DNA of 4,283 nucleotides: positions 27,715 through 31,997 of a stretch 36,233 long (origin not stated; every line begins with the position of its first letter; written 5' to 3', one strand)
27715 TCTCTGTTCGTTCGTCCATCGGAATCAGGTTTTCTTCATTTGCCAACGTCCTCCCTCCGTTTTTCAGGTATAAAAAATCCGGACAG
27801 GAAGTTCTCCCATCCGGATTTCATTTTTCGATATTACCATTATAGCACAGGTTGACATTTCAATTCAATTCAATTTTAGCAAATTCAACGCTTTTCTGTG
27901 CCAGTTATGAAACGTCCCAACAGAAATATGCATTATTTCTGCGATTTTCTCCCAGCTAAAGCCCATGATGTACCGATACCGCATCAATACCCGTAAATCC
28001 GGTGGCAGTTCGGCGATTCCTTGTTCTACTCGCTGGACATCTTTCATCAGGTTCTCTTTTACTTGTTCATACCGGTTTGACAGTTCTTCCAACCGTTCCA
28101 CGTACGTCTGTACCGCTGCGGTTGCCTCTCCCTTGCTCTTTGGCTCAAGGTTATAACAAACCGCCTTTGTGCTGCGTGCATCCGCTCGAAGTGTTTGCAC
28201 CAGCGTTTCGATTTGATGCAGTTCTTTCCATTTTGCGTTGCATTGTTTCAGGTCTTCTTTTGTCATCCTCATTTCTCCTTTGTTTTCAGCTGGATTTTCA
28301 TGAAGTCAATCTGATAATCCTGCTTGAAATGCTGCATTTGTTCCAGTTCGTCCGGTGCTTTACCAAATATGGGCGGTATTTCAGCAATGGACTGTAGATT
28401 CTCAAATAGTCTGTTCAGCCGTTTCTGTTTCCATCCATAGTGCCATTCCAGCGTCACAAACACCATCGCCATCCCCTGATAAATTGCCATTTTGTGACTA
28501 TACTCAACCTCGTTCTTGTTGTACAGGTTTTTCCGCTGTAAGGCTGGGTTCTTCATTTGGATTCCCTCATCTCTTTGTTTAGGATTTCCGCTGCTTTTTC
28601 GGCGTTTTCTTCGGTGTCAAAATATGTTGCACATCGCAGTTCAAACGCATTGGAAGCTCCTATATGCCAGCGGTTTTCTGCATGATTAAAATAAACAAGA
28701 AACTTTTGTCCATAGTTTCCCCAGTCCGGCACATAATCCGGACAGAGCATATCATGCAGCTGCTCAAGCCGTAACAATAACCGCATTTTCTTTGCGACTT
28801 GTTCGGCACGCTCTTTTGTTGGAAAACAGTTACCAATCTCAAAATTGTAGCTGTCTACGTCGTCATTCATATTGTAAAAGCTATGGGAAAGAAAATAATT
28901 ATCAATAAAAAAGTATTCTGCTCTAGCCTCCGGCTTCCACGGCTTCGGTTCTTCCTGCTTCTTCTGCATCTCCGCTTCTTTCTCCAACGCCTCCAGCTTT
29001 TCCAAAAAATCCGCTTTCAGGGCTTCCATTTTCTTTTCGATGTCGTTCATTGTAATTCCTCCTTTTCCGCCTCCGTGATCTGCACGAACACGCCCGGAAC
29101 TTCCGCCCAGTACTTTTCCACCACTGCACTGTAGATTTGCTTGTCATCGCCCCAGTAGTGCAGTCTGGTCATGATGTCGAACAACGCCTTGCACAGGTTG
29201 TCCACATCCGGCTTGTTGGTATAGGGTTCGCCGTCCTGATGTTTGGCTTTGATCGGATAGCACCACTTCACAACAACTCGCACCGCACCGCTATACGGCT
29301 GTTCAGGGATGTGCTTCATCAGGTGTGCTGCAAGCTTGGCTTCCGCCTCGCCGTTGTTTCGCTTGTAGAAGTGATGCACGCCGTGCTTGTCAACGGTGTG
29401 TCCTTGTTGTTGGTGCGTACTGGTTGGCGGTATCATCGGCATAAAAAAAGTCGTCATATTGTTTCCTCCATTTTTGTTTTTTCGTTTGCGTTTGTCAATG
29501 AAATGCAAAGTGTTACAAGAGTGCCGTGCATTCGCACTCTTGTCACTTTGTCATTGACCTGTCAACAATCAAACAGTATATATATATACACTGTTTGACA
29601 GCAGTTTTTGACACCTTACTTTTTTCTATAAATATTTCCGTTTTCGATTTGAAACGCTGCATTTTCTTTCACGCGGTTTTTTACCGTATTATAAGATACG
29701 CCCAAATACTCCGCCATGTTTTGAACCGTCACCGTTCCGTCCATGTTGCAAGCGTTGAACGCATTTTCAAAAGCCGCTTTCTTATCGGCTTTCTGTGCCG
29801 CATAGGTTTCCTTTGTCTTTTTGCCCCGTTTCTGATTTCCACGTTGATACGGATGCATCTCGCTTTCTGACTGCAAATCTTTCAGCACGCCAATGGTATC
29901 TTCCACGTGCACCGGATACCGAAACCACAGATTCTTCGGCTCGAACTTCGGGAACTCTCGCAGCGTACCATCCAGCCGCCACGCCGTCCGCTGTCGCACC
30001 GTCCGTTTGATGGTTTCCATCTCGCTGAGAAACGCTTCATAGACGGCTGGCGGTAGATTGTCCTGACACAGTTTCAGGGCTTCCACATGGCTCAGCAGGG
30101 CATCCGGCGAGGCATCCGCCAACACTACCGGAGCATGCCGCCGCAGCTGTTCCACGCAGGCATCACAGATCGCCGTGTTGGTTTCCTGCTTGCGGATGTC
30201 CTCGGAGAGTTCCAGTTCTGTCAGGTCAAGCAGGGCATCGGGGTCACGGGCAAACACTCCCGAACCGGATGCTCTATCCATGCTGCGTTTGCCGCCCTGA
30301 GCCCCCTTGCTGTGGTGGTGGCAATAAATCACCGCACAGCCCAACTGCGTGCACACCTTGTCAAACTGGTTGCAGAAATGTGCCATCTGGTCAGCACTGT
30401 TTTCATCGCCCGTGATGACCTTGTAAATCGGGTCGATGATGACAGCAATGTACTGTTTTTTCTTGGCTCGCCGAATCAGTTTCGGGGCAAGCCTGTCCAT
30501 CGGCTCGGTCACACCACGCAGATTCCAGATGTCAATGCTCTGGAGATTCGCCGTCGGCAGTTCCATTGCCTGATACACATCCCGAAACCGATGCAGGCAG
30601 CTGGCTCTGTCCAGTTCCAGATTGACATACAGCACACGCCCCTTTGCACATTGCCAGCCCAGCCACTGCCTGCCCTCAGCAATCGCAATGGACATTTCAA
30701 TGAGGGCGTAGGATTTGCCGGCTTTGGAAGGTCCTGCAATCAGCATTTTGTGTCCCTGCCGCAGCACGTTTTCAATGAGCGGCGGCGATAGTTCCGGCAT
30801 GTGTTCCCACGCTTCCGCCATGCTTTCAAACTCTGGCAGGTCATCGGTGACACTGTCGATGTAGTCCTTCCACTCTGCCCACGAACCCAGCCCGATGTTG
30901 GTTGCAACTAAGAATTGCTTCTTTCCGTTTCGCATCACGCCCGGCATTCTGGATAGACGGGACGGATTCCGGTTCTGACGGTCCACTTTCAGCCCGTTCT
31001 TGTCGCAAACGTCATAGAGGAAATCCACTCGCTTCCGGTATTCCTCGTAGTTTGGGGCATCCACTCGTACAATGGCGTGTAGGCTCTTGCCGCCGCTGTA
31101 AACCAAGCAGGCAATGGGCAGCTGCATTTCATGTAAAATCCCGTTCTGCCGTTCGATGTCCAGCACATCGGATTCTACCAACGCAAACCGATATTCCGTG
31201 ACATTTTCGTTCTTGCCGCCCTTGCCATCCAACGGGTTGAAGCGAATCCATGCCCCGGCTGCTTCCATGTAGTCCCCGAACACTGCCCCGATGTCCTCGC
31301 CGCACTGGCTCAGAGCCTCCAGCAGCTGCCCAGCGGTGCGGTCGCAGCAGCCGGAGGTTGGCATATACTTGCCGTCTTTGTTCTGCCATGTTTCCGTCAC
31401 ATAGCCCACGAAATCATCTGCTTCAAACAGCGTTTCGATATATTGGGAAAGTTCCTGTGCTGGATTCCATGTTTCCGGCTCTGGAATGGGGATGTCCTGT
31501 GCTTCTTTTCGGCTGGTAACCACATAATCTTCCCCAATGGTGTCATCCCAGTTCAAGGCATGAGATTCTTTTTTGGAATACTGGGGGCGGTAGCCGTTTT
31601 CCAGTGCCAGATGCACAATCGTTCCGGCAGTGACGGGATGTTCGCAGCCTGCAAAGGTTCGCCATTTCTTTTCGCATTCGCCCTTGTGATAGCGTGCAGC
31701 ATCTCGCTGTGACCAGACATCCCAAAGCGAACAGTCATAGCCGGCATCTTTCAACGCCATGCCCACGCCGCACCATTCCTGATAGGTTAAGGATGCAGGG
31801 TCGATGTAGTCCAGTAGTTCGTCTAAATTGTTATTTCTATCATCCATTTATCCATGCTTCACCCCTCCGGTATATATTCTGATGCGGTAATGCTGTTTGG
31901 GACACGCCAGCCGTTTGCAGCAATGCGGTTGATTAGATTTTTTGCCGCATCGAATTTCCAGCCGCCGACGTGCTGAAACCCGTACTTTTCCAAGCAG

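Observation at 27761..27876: Late operon is entered through a consensus promoter that fires directly into a terminator: a lambda PR'-tR'-like antitermination checkpoint without any recognisable Q/N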

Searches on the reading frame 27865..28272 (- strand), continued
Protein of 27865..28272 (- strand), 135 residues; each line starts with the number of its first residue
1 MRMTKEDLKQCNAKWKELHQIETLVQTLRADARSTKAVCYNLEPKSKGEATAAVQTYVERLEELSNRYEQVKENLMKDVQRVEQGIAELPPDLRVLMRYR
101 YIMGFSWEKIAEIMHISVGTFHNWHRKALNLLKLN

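Call 78: fold_search(model_id=the predicted structure, library=viral)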
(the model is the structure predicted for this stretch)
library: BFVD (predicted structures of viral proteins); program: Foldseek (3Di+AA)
matches with E <= 10: 562; with E <= 0.001: 21
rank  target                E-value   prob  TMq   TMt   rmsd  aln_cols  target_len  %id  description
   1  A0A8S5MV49            2.5e-05  1.00  0.78  0.75   3.0       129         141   21  DUF1492 domain-containing protein [Caudovirales sp. ctUL28]
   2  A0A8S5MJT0            6.6e-05  1.00  0.77  0.61   3.5       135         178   24  DUF1492 domain-containing protein [Siphoviridae sp. ctMM521]
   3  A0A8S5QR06            9.7e-05  1.00  0.75  0.38   3.7       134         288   25  CMP/hydroxymethyl CMP hydrolase [Caudovirales sp. ctkvU4]
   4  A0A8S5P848            1.1e-04  1.00  0.76  0.68   3.2       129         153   21  Uncharacterized protein [Siphoviridae sp. ctrvp54]
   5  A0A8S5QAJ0            1.1e-04  1.00  0.66  0.64   4.2       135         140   21  DUF1492 domain-containing protein [Siphoviridae sp. ctu9a31]
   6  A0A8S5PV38            1.4e-04  1.00  0.80  0.65   3.1       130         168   18  Uncharacterized protein [Myoviridae sp. ctQve5]
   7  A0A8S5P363            2.0e-04  1.00  0.56  0.53   5.5       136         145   19  Sigma-70, region 4 [Myoviridae sp. ctegP15]
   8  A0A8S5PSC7            2.2e-04  1.00  0.57  0.57   4.7       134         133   22  ECF sigma factor [Myoviridae sp. ctHfT6]
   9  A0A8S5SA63            2.5e-04  1.00  0.70  0.65   4.0       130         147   22  DUF1492 domain-containing protein [Siphoviridae sp. ctJjf17]
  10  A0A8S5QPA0            2.6e-04  1.00  0.73  0.70   3.8       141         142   13  Uncharacterized protein [Siphoviridae sp. ct8LX107]
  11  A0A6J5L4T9            3.7e-04  1.00  0.41  0.34   8.5       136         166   19  RNA polymerase sigma-70 region 4 [uncultured Caudovirales phage]
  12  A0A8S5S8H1            3.9e-04  1.00  0.69  0.67   4.5       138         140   20  DUF1492 domain-containing protein [Siphoviridae sp. ctb3910]
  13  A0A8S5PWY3            4.1e-04  1.00  0.68  0.71   4.0       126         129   17  Transcriptional regulator [Siphoviridae sp. ctPsO101]
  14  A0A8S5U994            4.4e-04  1.00  0.56  0.39   5.9       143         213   15  Uncharacterized protein [Myoviridae sp. ct9Uc11]
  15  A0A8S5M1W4            4.6e-04  1.00  0.76  0.73   3.7       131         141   19  Uncharacterized protein [Siphoviridae sp. cttDR14]
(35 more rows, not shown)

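Call 82: find_homologous_proteins(query=A1, max_evalue=0.001)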
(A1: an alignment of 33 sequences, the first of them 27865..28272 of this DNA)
Query A1 (33 sequences) (135 aa, profile of the alignment): 173 proteins with E <= 0.001 among 2729 candidates; the best 120 are listed.
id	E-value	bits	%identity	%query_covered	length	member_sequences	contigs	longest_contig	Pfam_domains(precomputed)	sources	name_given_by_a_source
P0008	4.9e-69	248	69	97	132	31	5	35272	PF04545.23,PF08281.19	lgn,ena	-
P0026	1.5e-68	247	63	97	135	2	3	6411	-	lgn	-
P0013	2.8e-68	246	66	97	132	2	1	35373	PF04545.23,PF08281.19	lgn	-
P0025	3.3e-68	246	62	97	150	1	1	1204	PF08281.19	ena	-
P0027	3.5e-68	245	62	97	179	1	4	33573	PF08281.19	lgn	-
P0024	6.9e-68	244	63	97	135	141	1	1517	PF04545.23,PF08281.19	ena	-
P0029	7.2e-68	244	61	97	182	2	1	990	PF08281.19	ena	-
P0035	8.2e-68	244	60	97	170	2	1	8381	PF08281.19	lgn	-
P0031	9.2e-68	244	60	97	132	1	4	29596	PF08281.19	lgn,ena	-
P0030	1.1e-67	244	60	98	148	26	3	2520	PF08281.19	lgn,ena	-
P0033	1.2e-67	244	60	97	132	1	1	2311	PF08281.19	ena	-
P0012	1.5e-67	243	66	97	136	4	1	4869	PF04545.23,PF08281.19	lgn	-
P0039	1.8e-67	243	60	97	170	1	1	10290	PF08281.19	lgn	-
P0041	2.3e-67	243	60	98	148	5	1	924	PF08281.19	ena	-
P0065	2.7e-67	243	60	97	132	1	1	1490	PF08281.19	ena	-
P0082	2.7e-57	210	43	97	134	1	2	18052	-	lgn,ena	-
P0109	3.5e-49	184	38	97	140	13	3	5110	-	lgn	-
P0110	8.9e-49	183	42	94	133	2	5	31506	PF07374.18,PF08281.19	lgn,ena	-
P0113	7.5e-48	180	43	94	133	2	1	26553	PF05263.18,PF08281.19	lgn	-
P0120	1.4e-32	130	34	96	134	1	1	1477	-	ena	-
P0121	3.2e-32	129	40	94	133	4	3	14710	PF07374.18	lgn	-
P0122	6.2e-31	125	38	97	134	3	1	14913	PF07374.18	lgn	-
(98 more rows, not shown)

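Call 83: find_encoding_contigs(protein=P0122, flank=1200, max_places=1)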
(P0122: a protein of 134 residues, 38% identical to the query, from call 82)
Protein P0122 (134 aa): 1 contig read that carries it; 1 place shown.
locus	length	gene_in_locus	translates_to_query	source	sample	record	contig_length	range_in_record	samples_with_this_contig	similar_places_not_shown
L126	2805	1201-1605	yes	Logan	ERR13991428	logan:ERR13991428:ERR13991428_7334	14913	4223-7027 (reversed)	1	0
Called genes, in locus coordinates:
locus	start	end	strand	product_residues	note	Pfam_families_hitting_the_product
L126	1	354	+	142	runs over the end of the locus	-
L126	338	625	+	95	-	PF08279:HTH_11 (faint), PF01381:HTH_3 (weak)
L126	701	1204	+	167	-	-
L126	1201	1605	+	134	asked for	PF07374:DUF1492 (weak)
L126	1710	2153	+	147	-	PF03592:Terminase_2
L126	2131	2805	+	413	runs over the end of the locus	PF04466:Terminase_3, PF17288:Terminase_3C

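Call 84: find_encoding_contigs(protein=P0121, flank=1200, max_places=1)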
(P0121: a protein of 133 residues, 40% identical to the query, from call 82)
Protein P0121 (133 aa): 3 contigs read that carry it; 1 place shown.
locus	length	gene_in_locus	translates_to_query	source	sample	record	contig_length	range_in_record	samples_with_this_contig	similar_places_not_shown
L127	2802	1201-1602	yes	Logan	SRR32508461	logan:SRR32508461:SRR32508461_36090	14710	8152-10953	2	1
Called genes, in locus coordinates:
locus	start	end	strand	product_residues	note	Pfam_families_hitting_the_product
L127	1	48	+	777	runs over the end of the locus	PF22763:NrS1-1_pol-like_HBD, PF08706:D5_N, PF19263:DUF5906, PF03288:Pox_D5 (faint)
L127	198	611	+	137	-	-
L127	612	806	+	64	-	-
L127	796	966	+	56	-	-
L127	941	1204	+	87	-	-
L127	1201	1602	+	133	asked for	PF07374:DUF1492 (weak)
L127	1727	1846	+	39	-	-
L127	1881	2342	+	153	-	PF16677:GP3_package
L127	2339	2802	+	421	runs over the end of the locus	PF04466:Terminase_3, PF17288:Terminase_3C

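Call 85: find_encoding_contigs(protein=P0110, flank=1200, max_places=1)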
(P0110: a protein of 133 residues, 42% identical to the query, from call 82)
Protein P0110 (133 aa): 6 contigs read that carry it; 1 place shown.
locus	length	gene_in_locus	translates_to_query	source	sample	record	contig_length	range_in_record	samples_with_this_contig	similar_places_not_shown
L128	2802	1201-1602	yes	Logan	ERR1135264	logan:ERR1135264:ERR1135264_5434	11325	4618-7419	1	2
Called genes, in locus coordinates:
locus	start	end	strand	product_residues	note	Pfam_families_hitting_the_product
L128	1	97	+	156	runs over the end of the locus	PF00436:SSB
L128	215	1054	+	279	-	PF14297:Lin1244_N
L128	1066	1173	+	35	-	-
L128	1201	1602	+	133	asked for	PF08281:Sigma70_r4_2 (faint), PF07374:DUF1492 (weak)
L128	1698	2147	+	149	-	PF13022:HTH_Tnp_1_2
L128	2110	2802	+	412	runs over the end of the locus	PF03237:Terminase_6N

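Call 89: find_encoding_contigs(protein=P0109, flank=700, max_places=1)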
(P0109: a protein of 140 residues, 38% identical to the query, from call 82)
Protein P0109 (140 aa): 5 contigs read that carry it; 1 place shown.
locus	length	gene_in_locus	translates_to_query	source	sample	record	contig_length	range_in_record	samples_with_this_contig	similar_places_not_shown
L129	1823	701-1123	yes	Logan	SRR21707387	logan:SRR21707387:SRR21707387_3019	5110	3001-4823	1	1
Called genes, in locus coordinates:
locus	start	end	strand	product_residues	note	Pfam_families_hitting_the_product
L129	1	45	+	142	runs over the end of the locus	-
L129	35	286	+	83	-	-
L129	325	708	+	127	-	-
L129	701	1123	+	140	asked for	-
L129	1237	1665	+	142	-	-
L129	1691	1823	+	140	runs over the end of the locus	?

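Call 90: find_encoding_contigs(protein=P0113, flank=700, max_places=1)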
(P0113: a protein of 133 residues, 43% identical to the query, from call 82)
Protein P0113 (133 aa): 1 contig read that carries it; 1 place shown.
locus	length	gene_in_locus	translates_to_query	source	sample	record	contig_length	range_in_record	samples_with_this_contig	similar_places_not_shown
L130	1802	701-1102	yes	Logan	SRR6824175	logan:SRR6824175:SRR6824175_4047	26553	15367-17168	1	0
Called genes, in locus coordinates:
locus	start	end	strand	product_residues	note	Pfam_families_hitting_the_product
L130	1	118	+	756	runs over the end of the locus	PF22763:NrS1-1_pol-like_HBD, PF08706:D5_N, PF19263:DUF5906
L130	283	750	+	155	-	-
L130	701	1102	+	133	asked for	PF08281:Sigma70_r4_2 (faint), PF05263:DUF722 (weak)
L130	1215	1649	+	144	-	-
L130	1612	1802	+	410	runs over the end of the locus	PF04466:Terminase_3 (weak), PF03237:Terminase_6N (weak)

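Call 91: find_encoding_contigs(protein=P0082, flank=700, max_places=1)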
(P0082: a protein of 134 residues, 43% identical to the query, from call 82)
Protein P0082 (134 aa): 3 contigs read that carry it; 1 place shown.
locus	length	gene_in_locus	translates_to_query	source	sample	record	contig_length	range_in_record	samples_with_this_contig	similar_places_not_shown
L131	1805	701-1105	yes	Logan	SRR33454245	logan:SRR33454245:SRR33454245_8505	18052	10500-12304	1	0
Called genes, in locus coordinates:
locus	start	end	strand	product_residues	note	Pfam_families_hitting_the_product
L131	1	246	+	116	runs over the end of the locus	-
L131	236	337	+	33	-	-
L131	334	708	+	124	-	PF09643:YopX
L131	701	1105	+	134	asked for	-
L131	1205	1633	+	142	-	-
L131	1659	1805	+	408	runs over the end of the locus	PF03237:Terminase_6N, PF04466:Terminase_3, PF17288:Terminase_3C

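Call 92: find_encoding_contigs(protein=P0120, flank=700, max_places=1)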
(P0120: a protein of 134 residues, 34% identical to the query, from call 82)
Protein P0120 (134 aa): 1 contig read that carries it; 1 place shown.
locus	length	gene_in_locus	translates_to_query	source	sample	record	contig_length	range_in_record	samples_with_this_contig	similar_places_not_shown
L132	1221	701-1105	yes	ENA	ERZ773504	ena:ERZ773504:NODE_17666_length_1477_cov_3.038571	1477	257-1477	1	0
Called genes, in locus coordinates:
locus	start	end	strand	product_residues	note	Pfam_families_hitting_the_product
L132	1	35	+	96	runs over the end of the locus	?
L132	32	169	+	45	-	-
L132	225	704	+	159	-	-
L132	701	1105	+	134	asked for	-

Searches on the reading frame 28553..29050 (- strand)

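Call 6: search_protein_families(library=pfam, proteins=[window:28553-29050:-], max_evalue=0.01)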
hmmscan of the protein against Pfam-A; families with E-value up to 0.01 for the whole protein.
window:28553-29050:- (165 aa): 1 family
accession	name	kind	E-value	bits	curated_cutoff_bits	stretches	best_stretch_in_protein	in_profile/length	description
PF24024.1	DUF7336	-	6.3e-05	23.2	25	0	54-90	6-35/60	Domain of unknown function (DUF7336)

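Call 7: search_protein_families(library=phrogs, proteins=[window:28553-29050:-], max_evalue=0.001)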
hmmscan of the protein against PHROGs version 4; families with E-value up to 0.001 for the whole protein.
window:28553-29050:- (165 aa): 1 family
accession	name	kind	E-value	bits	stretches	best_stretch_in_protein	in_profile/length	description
phrog_7617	-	unknown function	0.00074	20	0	33-90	193-250/256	-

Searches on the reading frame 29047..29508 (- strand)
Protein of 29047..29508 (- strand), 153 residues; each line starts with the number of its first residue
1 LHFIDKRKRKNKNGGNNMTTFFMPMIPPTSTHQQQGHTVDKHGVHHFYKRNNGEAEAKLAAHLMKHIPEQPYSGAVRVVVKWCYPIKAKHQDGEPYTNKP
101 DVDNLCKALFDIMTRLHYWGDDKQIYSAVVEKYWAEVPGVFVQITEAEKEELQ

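Call 6: search_protein_families(library=pfam, proteins=[window:29047-29508:-], max_evalue=0.01)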
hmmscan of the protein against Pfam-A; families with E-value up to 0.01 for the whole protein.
window:29047-29508:- (153 aa): 1 family
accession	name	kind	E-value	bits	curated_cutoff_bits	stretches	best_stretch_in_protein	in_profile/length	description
PF05866.16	RusA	-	1.6e-28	100.2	22.8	1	26-145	2-124/124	Endodeoxyribonuclease RusA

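Call 7: search_protein_families(library=phrogs, proteins=[window:29047-29508:-], max_evalue=0.001)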
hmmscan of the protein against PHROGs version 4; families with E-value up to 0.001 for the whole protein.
window:29047-29508:- (153 aa): 4 families
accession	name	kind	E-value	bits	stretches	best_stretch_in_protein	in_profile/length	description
phrog_140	-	DNA, RNA and nucleotide metabolism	1.7e-35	123.6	1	14-150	34-171/219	RusA-like Holliday junction resolvase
phrog_34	-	DNA, RNA and nucleotide metabolism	3e-12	47.7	1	14-151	70-198/259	RusA-like Holliday junction resolvase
phrog_1532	-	unknown function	2.4e-07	31.4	1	86-150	10-75/80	-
phrog_11573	-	unknown function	9.1e-05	23.7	1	99-134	61-95/110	-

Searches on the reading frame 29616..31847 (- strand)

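Call 6: search_protein_families(library=pfam, proteins=[window:29616-31847:-], max_evalue=0.01)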
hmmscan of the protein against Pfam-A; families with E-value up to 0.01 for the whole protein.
window:29616-31847:- (743 aa): 4 families
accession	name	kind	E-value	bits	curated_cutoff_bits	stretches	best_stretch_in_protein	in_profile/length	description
PF13481.12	AAA_25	-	2.3e-30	106.1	27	1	355-516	23-194/195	AAA domain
PF08707.16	PriCT_2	-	1.2e-22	80.4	22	1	9-81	2-77/77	Primase C terminal 2 (PriCT-2)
PF09862.15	DUF2089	-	0.0044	17.1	33.4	1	709-726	20-37/47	Domain of unknown function (DUF2089)-HTH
PF01637.24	ATPase_2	-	0.008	16.4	33.2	0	367-497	22-141/225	ATPase domain predominantly from Archaea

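Call 7: search_protein_families(library=phrogs, proteins=[window:29616-31847:-], max_evalue=0.001)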
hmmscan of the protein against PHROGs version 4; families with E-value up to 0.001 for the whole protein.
window:29616-31847:- (743 aa): 15 families
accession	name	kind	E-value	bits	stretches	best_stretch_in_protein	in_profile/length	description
phrog_2597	-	DNA, RNA and nucleotide metabolism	0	1177.3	1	4-742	3-742/747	DNA primase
phrog_906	-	DNA, RNA and nucleotide metabolism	1.3e-23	84.7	1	332-528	496-682/872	DNA polymerase/primase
phrog_3123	-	unknown function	7.7e-15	55.5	1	357-532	333-526/583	-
phrog_2850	-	unknown function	1.4e-13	51.6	1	369-521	162-316/465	-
phrog_6012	-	DNA, RNA and nucleotide metabolism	2.8e-12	47.6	1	348-529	127-313/447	DNA helicase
phrog_239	-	DNA, RNA and nucleotide metabolism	7.2e-10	39.4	1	356-546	347-557/801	DNA primase/helicase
phrog_1284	-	unknown function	9.8e-10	39.3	1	357-495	27-161/306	-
phrog_3022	-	DNA, RNA and nucleotide metabolism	3.4e-07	30.1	1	9-113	213-333/788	DNA primase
phrog_19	-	DNA, RNA and nucleotide metabolism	5.1e-07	29.9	1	362-538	350-533/621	DnaB-like replicative helicase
phrog_29234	-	unknown function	1.7e-06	27.3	1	9-94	244-330/887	-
phrog_13004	-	unknown function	0.00023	21.1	1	361-514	129-290/363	-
phrog_1366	-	unknown function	0.00026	21.6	1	366-473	15-97/307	-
phrog_25693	-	unknown function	0.00028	20.7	1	362-530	48-226/405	-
phrog_3228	-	DNA, RNA and nucleotide metabolism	0.00039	19.9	0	355-530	364-542/766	replicative helicase-primase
phrog_243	-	DNA, RNA and nucleotide metabolism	0.00088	19.3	0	462-518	139-197/273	DnaB-like replicative helicase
